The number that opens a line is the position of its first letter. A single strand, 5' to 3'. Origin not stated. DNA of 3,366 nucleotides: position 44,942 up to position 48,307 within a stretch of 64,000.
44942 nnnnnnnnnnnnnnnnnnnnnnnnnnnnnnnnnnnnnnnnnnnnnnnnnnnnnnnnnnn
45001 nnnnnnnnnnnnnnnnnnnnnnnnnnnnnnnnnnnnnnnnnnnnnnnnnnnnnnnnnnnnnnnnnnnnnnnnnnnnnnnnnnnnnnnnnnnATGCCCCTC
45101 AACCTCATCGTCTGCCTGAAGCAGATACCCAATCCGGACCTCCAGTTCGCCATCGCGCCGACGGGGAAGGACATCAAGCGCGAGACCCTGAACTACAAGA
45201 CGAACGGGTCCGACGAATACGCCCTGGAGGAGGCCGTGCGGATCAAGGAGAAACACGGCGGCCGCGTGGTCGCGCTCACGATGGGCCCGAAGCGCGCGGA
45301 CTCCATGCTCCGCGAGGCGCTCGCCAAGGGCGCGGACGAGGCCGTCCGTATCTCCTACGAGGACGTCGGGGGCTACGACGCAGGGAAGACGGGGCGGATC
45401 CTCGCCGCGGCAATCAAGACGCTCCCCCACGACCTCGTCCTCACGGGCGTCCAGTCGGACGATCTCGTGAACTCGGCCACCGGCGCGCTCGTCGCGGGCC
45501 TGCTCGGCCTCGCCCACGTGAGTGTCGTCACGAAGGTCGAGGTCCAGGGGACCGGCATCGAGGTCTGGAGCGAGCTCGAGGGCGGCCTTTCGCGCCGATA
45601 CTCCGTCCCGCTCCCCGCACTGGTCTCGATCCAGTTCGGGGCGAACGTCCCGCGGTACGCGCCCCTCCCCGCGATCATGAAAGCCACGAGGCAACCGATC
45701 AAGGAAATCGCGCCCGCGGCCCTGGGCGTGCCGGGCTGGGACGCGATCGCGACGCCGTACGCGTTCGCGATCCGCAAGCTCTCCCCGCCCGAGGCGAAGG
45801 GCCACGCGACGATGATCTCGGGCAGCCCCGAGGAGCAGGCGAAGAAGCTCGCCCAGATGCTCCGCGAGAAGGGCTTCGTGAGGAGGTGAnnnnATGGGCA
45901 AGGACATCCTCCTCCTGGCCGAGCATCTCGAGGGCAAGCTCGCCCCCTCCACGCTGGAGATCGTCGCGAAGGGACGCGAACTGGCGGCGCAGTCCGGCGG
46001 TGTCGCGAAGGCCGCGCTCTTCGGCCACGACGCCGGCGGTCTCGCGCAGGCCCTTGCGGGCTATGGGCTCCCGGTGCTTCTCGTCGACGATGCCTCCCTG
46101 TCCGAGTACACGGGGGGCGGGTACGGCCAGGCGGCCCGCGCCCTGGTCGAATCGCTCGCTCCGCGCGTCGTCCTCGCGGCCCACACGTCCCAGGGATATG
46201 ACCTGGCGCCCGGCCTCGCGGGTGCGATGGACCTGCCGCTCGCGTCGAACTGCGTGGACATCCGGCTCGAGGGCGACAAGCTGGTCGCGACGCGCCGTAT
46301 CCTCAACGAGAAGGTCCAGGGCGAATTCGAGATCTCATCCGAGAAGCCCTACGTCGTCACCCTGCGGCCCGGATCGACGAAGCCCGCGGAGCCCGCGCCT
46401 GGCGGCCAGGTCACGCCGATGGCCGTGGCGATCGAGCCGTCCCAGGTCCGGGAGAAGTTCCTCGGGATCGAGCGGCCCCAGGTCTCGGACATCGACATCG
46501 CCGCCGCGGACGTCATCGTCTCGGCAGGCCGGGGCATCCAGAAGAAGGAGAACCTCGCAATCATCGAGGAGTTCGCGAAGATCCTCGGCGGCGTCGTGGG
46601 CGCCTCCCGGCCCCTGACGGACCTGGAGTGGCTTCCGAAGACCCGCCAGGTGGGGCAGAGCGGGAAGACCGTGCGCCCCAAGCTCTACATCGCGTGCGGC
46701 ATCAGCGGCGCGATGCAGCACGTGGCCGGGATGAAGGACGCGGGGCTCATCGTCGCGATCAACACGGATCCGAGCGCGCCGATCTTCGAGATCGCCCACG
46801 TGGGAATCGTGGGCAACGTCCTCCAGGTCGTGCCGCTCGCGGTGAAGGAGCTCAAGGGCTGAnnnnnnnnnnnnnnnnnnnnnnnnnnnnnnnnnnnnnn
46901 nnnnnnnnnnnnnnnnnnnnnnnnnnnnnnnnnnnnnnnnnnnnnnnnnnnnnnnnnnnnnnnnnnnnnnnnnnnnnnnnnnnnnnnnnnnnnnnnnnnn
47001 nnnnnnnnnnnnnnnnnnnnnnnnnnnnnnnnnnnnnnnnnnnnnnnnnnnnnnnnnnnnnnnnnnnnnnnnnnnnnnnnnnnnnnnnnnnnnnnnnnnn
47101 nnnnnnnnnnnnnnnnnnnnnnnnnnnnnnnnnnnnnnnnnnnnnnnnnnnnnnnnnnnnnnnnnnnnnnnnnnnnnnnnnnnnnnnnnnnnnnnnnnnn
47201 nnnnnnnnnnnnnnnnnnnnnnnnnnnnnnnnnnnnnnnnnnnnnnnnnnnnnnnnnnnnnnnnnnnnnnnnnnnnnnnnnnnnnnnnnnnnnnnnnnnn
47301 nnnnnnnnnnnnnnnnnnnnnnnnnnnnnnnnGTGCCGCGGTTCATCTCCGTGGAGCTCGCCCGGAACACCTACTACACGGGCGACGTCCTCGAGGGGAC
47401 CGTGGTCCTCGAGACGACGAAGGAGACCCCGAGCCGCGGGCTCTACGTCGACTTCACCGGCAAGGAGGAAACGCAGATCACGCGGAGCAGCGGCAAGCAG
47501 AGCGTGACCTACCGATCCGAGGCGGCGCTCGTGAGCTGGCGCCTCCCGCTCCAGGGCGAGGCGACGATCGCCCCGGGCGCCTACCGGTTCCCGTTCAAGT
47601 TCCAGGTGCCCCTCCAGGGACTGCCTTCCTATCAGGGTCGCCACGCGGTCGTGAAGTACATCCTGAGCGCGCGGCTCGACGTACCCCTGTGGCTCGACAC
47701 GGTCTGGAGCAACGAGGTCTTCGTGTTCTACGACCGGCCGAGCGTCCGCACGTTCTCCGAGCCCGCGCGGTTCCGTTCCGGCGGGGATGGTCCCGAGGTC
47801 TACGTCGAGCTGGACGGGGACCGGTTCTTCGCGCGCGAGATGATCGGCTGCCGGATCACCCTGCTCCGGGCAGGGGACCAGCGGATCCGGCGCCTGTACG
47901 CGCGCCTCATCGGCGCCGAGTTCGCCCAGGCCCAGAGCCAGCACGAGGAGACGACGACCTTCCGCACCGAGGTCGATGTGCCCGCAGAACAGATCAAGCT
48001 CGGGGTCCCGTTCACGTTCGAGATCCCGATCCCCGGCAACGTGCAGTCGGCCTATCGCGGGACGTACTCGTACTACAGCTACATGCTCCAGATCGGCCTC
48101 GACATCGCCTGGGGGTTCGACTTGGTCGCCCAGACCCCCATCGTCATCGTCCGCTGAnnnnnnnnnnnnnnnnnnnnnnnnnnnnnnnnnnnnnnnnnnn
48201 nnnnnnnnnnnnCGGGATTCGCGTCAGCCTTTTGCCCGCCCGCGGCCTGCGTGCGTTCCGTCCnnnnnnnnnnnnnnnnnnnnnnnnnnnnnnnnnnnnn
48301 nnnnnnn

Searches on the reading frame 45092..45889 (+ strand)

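Call 65: search_protein_families(library=pfam, proteins=[window:45092-45889:+], max_evalue=0.00001)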
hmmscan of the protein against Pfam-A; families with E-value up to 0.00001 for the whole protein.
window:45092-45889:+ (265 aa): 1 family
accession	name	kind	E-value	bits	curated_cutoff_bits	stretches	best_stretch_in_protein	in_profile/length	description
PF01012.27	ETF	-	2.4e-39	135.5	26.7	1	29-210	5-180/181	Electron transfer flavoprotein domain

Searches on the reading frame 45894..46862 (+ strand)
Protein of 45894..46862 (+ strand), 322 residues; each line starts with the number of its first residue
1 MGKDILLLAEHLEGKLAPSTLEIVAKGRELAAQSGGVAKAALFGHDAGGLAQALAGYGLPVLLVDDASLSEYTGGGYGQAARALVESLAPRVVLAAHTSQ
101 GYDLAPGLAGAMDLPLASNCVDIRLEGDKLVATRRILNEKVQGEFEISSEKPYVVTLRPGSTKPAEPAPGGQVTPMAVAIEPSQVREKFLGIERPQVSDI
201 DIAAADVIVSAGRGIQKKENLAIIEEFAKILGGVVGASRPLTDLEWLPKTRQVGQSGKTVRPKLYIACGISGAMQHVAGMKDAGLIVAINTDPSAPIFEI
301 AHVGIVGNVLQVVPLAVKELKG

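Call 65: search_protein_families(library=pfam, proteins=[window:45894-46862:+], max_evalue=0.00001)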
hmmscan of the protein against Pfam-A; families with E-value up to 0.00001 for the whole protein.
window:45894-46862:+ (322 aa): 2 families
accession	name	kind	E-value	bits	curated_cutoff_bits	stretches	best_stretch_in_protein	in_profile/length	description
PF00766.25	ETF_alpha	-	6.2e-37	125.9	27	1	201-281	1-81/81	Electron transfer flavoprotein FAD-binding domain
PF01012.27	ETF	-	4.3e-32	111.8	26.7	1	6-178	2-176/181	Electron transfer flavoprotein domain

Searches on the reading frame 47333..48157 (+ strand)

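Call 66: search_protein_families(library=pfam, proteins=[window:47333-48157:+], max_evalue=0.00001)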
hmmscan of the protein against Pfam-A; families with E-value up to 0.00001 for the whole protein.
window:47333-48157:+ (274 aa): 1 family
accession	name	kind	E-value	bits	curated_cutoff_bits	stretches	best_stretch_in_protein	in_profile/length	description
PF00339.34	Arrestin_N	-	2.7e-21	76.6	24.9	1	11-124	9-134/148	Arrestin (or S-antigen), N-terminal domain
